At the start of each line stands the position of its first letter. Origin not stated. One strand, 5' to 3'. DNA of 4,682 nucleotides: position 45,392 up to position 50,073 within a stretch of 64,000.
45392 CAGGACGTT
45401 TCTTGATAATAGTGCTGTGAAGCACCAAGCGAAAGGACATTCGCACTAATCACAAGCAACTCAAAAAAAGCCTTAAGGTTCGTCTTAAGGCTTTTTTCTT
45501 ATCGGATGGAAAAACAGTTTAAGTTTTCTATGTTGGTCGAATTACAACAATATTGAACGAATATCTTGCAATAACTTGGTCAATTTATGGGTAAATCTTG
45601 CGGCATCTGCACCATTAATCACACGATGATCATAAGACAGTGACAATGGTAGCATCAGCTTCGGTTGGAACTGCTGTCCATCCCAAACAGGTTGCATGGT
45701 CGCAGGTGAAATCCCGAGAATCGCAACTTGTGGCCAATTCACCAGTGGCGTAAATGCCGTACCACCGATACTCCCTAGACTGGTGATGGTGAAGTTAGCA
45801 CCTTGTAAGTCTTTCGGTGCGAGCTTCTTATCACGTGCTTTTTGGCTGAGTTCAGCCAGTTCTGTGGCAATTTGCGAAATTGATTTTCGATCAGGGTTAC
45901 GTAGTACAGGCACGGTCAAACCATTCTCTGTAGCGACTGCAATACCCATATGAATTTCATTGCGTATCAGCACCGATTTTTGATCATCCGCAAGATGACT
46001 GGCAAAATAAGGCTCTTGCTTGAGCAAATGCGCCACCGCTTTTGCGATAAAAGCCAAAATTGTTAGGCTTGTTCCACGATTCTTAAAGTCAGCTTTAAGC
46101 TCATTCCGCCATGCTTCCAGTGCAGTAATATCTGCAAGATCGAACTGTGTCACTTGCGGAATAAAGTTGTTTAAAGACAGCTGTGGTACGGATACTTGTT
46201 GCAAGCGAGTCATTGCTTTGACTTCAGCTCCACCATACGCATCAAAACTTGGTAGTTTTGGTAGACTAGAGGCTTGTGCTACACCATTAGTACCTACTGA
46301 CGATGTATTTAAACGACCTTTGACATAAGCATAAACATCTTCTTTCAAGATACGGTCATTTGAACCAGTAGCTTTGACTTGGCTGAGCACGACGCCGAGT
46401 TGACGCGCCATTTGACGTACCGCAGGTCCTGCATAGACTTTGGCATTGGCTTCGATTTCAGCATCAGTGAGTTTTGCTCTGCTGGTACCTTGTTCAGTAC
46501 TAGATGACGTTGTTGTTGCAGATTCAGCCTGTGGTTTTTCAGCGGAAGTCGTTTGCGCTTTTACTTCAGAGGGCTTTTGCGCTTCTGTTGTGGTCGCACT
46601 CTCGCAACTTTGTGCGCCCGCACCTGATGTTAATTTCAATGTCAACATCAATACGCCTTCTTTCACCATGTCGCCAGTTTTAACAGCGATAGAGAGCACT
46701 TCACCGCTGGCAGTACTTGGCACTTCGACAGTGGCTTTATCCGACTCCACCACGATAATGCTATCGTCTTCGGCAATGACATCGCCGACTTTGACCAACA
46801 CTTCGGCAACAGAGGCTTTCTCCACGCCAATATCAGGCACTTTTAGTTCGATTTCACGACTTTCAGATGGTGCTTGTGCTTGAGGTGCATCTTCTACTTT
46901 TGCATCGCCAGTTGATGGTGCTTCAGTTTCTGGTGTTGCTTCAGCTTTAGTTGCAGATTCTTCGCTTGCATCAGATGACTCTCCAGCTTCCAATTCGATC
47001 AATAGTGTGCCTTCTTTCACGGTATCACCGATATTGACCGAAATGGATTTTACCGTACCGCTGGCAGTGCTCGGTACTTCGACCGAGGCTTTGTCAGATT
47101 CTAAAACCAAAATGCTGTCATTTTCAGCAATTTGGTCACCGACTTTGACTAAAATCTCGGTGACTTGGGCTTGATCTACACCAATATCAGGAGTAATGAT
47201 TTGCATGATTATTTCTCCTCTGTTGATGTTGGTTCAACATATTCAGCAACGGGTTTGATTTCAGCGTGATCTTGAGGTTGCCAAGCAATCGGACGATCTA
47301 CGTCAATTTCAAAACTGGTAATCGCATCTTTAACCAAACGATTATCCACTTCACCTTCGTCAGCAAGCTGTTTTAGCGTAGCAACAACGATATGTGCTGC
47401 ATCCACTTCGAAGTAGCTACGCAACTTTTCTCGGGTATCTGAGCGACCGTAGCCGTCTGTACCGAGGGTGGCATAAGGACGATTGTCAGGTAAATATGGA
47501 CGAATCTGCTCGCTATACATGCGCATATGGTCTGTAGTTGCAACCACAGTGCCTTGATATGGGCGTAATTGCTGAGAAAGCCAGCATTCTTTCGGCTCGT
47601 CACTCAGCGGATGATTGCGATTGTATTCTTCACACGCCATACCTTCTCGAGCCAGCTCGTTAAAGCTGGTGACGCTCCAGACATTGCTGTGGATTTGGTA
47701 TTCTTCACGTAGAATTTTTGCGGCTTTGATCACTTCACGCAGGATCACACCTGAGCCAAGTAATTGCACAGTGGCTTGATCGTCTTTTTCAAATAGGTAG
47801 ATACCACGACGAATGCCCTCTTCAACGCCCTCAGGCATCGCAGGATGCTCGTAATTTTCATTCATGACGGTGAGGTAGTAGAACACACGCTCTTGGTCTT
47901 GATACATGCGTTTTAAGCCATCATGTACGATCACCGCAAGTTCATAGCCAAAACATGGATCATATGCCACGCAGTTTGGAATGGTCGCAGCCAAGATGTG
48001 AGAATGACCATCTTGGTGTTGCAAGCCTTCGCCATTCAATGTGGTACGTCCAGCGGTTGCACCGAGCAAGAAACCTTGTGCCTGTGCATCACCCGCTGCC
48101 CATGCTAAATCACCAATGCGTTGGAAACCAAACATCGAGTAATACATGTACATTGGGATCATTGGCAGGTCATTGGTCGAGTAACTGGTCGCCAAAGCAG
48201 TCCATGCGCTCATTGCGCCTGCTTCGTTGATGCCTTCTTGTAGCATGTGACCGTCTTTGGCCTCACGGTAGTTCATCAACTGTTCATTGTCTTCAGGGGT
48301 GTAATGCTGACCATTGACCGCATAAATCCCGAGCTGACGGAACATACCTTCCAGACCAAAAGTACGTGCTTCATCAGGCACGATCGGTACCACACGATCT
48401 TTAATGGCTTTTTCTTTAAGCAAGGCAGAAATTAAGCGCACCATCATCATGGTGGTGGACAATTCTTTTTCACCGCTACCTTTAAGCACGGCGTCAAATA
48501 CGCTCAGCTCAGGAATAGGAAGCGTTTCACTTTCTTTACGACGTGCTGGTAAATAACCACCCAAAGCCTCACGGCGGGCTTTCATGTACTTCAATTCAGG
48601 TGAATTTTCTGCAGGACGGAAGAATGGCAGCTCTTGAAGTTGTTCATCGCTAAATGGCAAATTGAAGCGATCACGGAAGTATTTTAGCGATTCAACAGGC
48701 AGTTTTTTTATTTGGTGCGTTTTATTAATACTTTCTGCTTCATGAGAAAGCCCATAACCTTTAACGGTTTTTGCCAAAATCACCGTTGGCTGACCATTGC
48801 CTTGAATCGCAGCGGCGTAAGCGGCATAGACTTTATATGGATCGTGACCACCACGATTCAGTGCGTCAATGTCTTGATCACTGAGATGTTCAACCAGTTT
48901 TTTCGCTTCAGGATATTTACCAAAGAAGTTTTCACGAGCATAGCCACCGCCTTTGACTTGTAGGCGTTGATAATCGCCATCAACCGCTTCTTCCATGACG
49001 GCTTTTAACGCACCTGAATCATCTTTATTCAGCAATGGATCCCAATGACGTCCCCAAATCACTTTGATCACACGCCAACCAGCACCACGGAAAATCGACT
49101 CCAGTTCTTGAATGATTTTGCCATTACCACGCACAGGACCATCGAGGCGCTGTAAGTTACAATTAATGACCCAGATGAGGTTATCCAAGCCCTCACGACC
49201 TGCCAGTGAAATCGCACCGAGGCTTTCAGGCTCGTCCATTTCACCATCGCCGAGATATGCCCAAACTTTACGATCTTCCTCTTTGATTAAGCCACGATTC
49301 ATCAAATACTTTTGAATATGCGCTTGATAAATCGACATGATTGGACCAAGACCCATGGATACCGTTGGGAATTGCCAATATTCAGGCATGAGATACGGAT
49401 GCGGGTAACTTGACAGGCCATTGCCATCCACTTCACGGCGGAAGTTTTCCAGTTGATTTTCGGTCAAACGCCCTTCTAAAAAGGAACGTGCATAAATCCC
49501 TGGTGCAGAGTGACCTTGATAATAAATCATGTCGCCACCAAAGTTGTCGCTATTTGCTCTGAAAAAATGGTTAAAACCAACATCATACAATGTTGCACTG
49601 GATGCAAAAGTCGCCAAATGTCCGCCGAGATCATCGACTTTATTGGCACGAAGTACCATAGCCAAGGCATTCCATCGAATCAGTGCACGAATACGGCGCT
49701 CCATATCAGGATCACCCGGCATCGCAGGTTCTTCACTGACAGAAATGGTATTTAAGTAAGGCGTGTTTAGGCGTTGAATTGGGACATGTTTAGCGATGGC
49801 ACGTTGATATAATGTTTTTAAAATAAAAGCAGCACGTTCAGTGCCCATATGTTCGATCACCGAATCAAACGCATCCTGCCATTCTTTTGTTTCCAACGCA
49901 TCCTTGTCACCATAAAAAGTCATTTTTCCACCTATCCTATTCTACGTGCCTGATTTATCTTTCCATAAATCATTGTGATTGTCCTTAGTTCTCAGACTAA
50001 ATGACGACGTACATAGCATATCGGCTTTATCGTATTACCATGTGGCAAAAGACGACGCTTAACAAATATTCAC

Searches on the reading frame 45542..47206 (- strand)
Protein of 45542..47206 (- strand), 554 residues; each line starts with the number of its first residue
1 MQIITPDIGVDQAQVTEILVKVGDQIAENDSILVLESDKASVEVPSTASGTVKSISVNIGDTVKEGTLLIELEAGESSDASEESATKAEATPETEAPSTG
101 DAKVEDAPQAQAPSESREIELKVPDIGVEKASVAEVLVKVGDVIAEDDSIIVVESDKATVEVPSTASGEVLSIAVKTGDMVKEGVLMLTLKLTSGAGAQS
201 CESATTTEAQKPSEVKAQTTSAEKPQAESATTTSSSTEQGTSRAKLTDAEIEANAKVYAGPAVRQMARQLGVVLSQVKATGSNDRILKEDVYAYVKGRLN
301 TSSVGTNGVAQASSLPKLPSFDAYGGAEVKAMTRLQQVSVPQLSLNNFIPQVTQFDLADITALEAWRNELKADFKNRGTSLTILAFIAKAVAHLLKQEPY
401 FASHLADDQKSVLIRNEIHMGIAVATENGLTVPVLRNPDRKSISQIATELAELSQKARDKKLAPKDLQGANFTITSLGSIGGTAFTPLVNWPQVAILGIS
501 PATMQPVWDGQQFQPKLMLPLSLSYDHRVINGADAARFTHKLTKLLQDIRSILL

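Call 9: search_protein_families(library=ncbifam, proteins=[window:45542-47206:-])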
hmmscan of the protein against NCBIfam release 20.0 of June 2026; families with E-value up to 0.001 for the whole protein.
window:45542-47206:- (554 aa): 32 families (the best 25 are shown)
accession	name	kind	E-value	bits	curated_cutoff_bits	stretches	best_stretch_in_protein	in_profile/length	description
TIGR01348.1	PDHac_trf_long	equivalog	2.1e-168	561.5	552.1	2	82-554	120-587/587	dihydrolipoyllysine-residue acetyltransferase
NF008814.0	PRK11854.1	equivalog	2.2e-160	535.2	722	1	3-554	108-637/637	pyruvate dehydrogenase complex dihydrolipoyllysine-residue acetyltransferase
NF004309.0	PRK05704.1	equivalog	1.1e-82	278.6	449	2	119-554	3-406/408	2-oxoglutarate dehydrogenase complex dihydrolipoyllysine-residue succinyltransferase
TIGR02927.1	SucB_Actino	equivalog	3.9e-81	273.6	423.45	1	10-546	14-568/579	2-oxoglutarate dehydrogenase, E2 component, dihydrolipoamide succinyltransferase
TIGR01347.1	sucB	equivalog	6.9e-78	262.6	378.65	2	119-554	1-402/404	dihydrolipoyllysine-residue succinyltransferase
TIGR01349.1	PDHac_trf_mito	equivalog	2.4e-64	218.1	445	1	129-553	12-436/437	pyruvate dehydrogenase complex dihydrolipoamide acetyltransferase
NF008815.0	PRK11857.1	equivalog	4.9e-47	160.9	378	1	256-547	3-300/308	dihydrolipoamide acetyltransferase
NF011416.0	PRK14843.1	equivalog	1.4e-42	145.8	429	1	255-553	47-346/347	dihydrolipoamide acetyltransferase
NF006079.0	PRK08225.1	equivalog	1.8e-20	72.8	95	2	15-73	12-70/70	acetyl-CoA carboxylase biotin carboxyl carrier protein subunit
NF004547.1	PRK05889.1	equivalog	8.7e-19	67.5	75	2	13-69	11-67/71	biotin/lipoyl-binding carrier protein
NF008907.0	PRK12270.1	equivalog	3.1e-16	58.4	878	1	206-547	56-362/1241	multifunctional oxoglutarate decarboxylase/oxoglutarate dehydrogenase thiamine pyrophosphate-binding subunit/dihydrolipoyllysine-residue suc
NF011457.0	PRK14875.1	equivalog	6.8e-15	54.9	307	2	7-95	10-100/372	acetoin dehydrogenase dihydrolipoyllysine-residue acetyltransferase subunit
TIGR02712.1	urea_carbox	equivalog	8.5e-15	53.5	1303.85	2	93-190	1103-1200/1201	urea carboxylase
NF006761.0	PRK09282.1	domain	1.4e-13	50.3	402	2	13-73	530-590/591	pyruvate carboxylase subunit B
NF004173.0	PRK05641.1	equivalog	1.7e-13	51.4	199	2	14-72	94-152/153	putative acetyl-CoA carboxylase biotin carboxyl carrier protein subunit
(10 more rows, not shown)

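Call 45: find_homologous_proteins(query=window:45542-47206:-, max_evalue=1e-100)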
Query window:45542-47206:- (554 aa): 7149 proteins with E <= 1e-100 among 8000 candidates; the best 120 are listed.
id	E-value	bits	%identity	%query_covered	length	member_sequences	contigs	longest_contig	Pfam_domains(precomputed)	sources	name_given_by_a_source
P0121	0.0e+0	1159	100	100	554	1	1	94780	PF25984.1,PF01597.26,PF02817.23,PF00198.29,PF00364.29,PF25917.1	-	-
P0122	0.0e+0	1101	95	100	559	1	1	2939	PF25984.1,PF01597.26,PF02817.23,PF00198.29,PF00364.29,PF25917.1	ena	-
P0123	0.0e+0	1097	95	100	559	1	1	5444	PF25984.1,PF01597.26,PF02817.23,PF00198.29,PF00364.29,PF25917.1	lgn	-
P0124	0.0e+0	1090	95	100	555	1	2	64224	PF25984.1,PF01597.26,PF02817.23,PF00198.29,PF00364.29,PF25917.1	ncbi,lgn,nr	ncbi:MAG: 2-oxo acid dehydrogenase subunit E2 [Pseudomonadota bacterium]|nr:2-oxo acid dehydrogenase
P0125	0.0e+0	1076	93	100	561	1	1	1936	PF25973.1,PF25984.1,PF01597.26,PF02817.23,PF00198.29,PF00364.29,PF25917.1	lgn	-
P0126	0.0e+0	1072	93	100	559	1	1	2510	PF25984.1,PF01597.26,PF02817.23,PF00198.29,PF00364.29,PF25917.1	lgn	-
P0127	0.0e+0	1072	93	100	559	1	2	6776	PF25984.1,PF01597.26,PF02817.23,PF00198.29,PF00364.29,PF25917.1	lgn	-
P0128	0.0e+0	1069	92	100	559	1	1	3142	PF25973.1,PF25984.1,PF01597.26,PF02817.23,PF00198.29,PF00364.29,PF25917.1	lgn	-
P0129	0.0e+0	1068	92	100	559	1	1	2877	PF25973.1,PF25984.1,PF01597.26,PF02817.23,PF00198.29,PF00364.29,PF25917.1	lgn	-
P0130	0.0e+0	1068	92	100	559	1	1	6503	PF25973.1,PF25984.1,PF01597.26,PF02817.23,PF00198.29,PF00364.29,PF25917.1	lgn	-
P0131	0.0e+0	1068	92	100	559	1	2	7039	PF25973.1,PF25984.1,PF01597.26,PF02817.23,PF00198.29,PF00364.29,PF25917.1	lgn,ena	-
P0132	0.0e+0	1067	92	100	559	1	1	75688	PF25984.1,PF01597.26,PF02817.23,PF00198.29,PF00364.29,PF25917.1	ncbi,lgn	-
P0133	0.0e+0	1066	93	100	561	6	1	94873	PF25984.1,PF01597.26,PF02817.23,PF00198.29,PF00364.29,PF25917.1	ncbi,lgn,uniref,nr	ncbi:pyruvate dehydrogenase E2 component (dihydrolipoamide acetyltransferase) [Acinetobacter marinus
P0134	0.0e+0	1064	92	100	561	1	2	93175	PF25984.1,PF02817.23,PF00198.29,PF00364.29,PF25917.1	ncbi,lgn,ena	-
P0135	0.0e+0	1061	92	100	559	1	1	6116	PF25973.1,PF25984.1,PF01597.26,PF02817.23,PF00198.29,PF00364.29,PF25917.1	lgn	-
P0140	0.0e+0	1013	89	100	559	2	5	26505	PF25984.1,PF01597.26,PF02817.23,PF00198.29,PF00364.29,PF25917.1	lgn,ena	-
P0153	2.0e-253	860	62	100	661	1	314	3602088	PF25973.1,PF25984.1,PF01597.26,PF25935.1,PF02817.23,PF00198.29,PF00364.29,PF25919.1,PF25917.1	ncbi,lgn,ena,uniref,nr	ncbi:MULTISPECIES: 2-oxo acid dehydrogenase subunit E2 [Acinetobacter]|uniref:Dihydrolipoamide acety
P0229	9.9e-248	841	66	99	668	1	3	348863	PF25973.1,PF25984.1,PF02817.23,PF00198.29,PF00364.29,PF25919.1,PF25917.1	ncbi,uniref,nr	ncbi:2-oxo acid dehydrogenase subunit E2 [Acinetobacter terrae]|uniref:Dihydrolipoamide acetyltransf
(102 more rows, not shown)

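Call 46: find_encoding_contigs(protein=P0153, flank=10000, max_places=1)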
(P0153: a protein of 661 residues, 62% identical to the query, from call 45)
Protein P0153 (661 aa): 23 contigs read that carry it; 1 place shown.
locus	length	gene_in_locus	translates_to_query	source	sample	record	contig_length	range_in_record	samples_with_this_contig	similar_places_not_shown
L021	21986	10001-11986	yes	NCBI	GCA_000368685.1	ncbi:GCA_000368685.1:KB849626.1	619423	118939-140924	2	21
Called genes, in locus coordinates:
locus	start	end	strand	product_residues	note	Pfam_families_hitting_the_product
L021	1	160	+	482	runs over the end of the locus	PF01225:Mur_ligase, PF21799:MurD-like_N (weak), PF08245:Mur_ligase_M, PF02875:Mur_ligase_C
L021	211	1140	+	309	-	PF01820:Dala_Dala_lig_N, PF02222:ATP-grasp, PF02786:CPSase_L_D2, PF07478:Dala_Dala_lig_C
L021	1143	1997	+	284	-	PF08478:POTRA_1, PF03799:FtsQ_DivIB_C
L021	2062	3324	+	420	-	PF14450:FtsA (weak), PF02491:SHS2_FTSA, PF06723:MreB_Mbl (weak), PF11104:PilM_2, PF14450:FtsA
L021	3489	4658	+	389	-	PF00091:Tubulin, PF12327:FtsZ_C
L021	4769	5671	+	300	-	PF03331:LpxC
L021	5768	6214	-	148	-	-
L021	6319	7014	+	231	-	PF01551:Peptidase_M23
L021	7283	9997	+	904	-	PF28598:PDH_E1_N, PF00456:Transketolase_N, PF17831:PDH_E1_M, PF22613:Transketolase_C_1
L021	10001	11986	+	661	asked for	PF00364:Biotin_lipoyl, PF01597:GCV_H (faint), PF25917:BSH_RND (faint), PF25919:BSH_CusB (faint), PF25973:BSH_CzcB (faint), PF00364:Biotin_lipoyl, PF02817:E3_binding, PF00198:2-oxoacid_dh, +2 more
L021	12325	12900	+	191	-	PF01169:GDT1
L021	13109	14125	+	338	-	PF01594:AI-2E_transport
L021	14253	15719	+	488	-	PF00478:IMPDH, PF00571:CBS, PF00977:His_biosynth (faint), PF03060:NMO (weak), PF01070:FMN_dh, PF01180:DHO_dh (faint)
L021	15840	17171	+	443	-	PF02878:PGM_PMM_I, PF02879:PGM_PMM_II, PF02880:PGM_PMM_III, PF00408:PGM_PMM_IV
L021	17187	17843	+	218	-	PF12766:Pyridox_oxase_2, PF01243:PNPOx_N, PF10590:PNP_phzG_C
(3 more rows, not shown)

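Call 47: find_encoding_contigs(protein=P0140, flank=4000, max_places=3)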
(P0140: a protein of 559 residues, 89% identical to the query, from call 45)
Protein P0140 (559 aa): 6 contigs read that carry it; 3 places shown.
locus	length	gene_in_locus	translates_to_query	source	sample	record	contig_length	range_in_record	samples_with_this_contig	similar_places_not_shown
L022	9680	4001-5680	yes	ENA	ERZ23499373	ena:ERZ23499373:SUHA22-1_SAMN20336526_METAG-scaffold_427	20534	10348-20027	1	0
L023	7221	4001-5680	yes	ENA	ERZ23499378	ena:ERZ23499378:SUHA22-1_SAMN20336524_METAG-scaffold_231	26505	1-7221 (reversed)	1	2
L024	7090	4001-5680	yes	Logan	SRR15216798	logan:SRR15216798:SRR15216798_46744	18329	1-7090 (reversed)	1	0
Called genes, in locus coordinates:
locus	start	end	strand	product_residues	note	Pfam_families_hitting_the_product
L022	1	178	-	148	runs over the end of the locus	-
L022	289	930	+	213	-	PF01551:Peptidase_M23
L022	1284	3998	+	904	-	PF28598:PDH_E1_N, PF00456:Transketolase_N, PF17831:PDH_E1_M, PF22613:Transketolase_C_1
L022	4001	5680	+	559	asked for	PF00364:Biotin_lipoyl, PF01597:GCV_H (faint), PF25917:BSH_RND (faint), PF25984:BSH_YknX (faint), PF00364:Biotin_lipoyl, PF02817:E3_binding, PF00198:2-oxoacid_dh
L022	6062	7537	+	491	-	PF01546:Peptidase_M20, PF07687:M20_dimer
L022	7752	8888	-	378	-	PF22660:RS_preATP-grasp-like, PF02222:ATP-grasp, PF02786:CPSase_L_D2 (weak), PF17769:PurK_C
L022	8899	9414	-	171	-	PF00731:AIRC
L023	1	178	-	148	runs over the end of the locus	-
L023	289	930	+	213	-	PF01551:Peptidase_M23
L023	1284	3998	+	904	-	PF28598:PDH_E1_N, PF00456:Transketolase_N, PF17831:PDH_E1_M, PF22613:Transketolase_C_1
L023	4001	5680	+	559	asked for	PF00364:Biotin_lipoyl, PF01597:GCV_H (faint), PF25917:BSH_RND (faint), PF25984:BSH_YknX (faint), PF00364:Biotin_lipoyl, PF02817:E3_binding, PF00198:2-oxoacid_dh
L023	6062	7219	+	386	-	?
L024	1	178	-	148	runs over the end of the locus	-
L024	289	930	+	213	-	PF01551:Peptidase_M23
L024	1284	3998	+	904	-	PF28598:PDH_E1_N, PF00456:Transketolase_N, PF17831:PDH_E1_M, PF22613:Transketolase_C_1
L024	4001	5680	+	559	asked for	PF00364:Biotin_lipoyl, PF01597:GCV_H (faint), PF25917:BSH_RND (faint), PF25984:BSH_YknX (faint), PF00364:Biotin_lipoyl, PF02817:E3_binding, PF00198:2-oxoacid_dh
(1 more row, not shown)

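Call 48: find_encoding_contigs(protein=P0229, flank=10000, max_places=1)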
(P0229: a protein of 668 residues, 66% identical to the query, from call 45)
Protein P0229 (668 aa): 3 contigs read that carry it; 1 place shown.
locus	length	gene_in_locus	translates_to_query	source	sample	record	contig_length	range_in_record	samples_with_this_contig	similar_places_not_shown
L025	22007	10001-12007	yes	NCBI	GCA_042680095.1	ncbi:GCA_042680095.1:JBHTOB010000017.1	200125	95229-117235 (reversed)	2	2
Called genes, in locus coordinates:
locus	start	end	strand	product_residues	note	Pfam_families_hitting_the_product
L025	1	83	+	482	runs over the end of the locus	PF01225:Mur_ligase, PF21799:MurD-like_N (weak), PF08245:Mur_ligase_M, PF02875:Mur_ligase_C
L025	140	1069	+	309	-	PF01820:Dala_Dala_lig_N, PF02222:ATP-grasp, PF02786:CPSase_L_D2 (weak), PF07478:Dala_Dala_lig_C, PF13535:ATP-grasp_4 (faint)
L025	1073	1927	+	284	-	PF08478:POTRA_1, PF03799:FtsQ_DivIB_C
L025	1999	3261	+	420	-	PF14450:FtsA (weak), PF02491:SHS2_FTSA (weak), PF06723:MreB_Mbl, PF11104:PilM_2 (weak), PF14450:FtsA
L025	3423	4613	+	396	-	PF00091:Tubulin, PF12327:FtsZ_C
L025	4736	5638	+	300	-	PF03331:LpxC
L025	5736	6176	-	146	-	-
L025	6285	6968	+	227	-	PF01551:Peptidase_M23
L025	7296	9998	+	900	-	PF28598:PDH_E1_N, PF00456:Transketolase_N, PF17831:PDH_E1_M, PF22613:Transketolase_C_1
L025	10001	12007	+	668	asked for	PF00364:Biotin_lipoyl, PF25917:BSH_RND (faint), PF25919:BSH_CusB (faint), PF25973:BSH_CzcB (faint), PF25984:BSH_YknX (faint), PF00364:Biotin_lipoyl, PF02817:E3_binding, PF00198:2-oxoacid_dh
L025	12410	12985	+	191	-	PF01169:GDT1, PF01925:TauE (faint), PF01169:GDT1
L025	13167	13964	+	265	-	PF00753:Lactamase_B, PF19583:ODP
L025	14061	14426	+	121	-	PF03692:CxxCxxCC (weak)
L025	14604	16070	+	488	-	PF00478:IMPDH, PF03060:NMO (faint), PF00571:CBS, PF00977:His_biosynth (faint), PF00571:CBS (weak), PF01070:FMN_dh (weak), PF01180:DHO_dh (faint)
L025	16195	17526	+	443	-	PF02878:PGM_PMM_I, PF02879:PGM_PMM_II, PF02880:PGM_PMM_III, PF00408:PGM_PMM_IV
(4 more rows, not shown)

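Call 53: find_encoding_contigs(protein=P0134, flank=3000, max_places=2)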
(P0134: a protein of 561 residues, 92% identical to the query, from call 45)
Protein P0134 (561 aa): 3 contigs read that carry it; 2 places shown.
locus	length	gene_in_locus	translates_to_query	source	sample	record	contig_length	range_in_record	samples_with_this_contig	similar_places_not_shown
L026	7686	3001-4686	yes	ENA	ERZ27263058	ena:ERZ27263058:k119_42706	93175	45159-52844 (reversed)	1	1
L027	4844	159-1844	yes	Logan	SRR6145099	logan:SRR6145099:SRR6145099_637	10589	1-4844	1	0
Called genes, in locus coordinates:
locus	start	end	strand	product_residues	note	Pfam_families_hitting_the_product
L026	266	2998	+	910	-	PF28598:PDH_E1_N, PF00456:Transketolase_N, PF17831:PDH_E1_M, PF22613:Transketolase_C_1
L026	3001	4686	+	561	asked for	PF00364:Biotin_lipoyl, PF25917:BSH_RND (faint), PF25984:BSH_YknX (faint), PF00364:Biotin_lipoyl, PF02817:E3_binding, PF00198:2-oxoacid_dh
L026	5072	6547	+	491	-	PF01546:Peptidase_M20, PF07687:M20_dimer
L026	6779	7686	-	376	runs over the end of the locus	PF22660:RS_preATP-grasp-like, PF02222:ATP-grasp, PF02786:CPSase_L_D2 (weak), PF17769:PurK_C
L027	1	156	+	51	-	?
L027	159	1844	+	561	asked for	PF00364:Biotin_lipoyl, PF25917:BSH_RND (faint), PF25984:BSH_YknX (faint), PF00364:Biotin_lipoyl, PF02817:E3_binding, PF00198:2-oxoacid_dh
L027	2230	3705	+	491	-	PF01546:Peptidase_M20, PF07687:M20_dimer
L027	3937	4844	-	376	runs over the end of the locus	PF22660:RS_preATP-grasp-like, PF02222:ATP-grasp, PF02786:CPSase_L_D2 (weak), PF17769:PurK_C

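Call 54: find_encoding_contigs(protein=P0124, flank=3000, max_places=2)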
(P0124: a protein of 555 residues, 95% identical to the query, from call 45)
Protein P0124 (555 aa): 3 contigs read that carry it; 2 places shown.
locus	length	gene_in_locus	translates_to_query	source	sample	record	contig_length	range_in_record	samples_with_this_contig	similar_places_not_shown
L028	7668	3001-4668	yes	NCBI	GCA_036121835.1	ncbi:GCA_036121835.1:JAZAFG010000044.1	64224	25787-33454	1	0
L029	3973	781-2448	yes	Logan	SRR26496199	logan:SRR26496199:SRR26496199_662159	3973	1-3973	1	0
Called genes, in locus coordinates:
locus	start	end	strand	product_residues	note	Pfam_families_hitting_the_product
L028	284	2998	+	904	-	PF28598:PDH_E1_N, PF00456:Transketolase_N, PF17831:PDH_E1_M, PF22613:Transketolase_C_1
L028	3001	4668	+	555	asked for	PF00364:Biotin_lipoyl, PF01597:GCV_H (faint), PF25917:BSH_RND (faint), PF25984:BSH_YknX (faint), PF00364:Biotin_lipoyl, PF02817:E3_binding, PF00198:2-oxoacid_dh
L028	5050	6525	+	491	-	PF01546:Peptidase_M20, PF07687:M20_dimer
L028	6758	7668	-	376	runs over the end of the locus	PF22660:RS_preATP-grasp-like, PF02222:ATP-grasp, PF02786:CPSase_L_D2 (weak), PF17769:PurK_C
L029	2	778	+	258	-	?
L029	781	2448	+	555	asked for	PF00364:Biotin_lipoyl, PF01597:GCV_H (faint), PF25917:BSH_RND (faint), PF25984:BSH_YknX (faint), PF00364:Biotin_lipoyl, PF02817:E3_binding, PF00198:2-oxoacid_dh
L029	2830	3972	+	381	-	?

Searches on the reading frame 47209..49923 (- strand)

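Call 9: search_protein_families(library=ncbifam, proteins=[window:47209-49923:-])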
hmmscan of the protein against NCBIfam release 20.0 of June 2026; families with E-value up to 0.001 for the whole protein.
window:47209-49923:- (904 aa): 6 families
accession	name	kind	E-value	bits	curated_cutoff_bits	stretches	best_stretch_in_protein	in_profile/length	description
TIGR00759.1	aceE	equivalog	0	1408.3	859.9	1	5-879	4-881/885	pyruvate dehydrogenase (acetyl-transferring), homodimeric type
TIGR03186.1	AKGDH_not_PDH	exception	0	1251.1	1408.3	1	5-881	4-887/889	alpha-ketoglutarate dehydrogenase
NF004559.0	PRK05899.2-5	equivalog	7.5e-25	87.2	488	2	100-288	38-218/627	transketolase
TIGR00232.1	tktlase_bact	equivalog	8.7e-16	57.4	682.25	1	100-291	20-214/654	transketolase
NF004558.0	PRK05899.2-4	equivalog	1.1e-13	50.4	788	1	82-288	10-212/651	transketolase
NF004556.0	PRK05899.2-2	equivalog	2.4e-10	39.3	575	1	135-297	75-224/639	transketolase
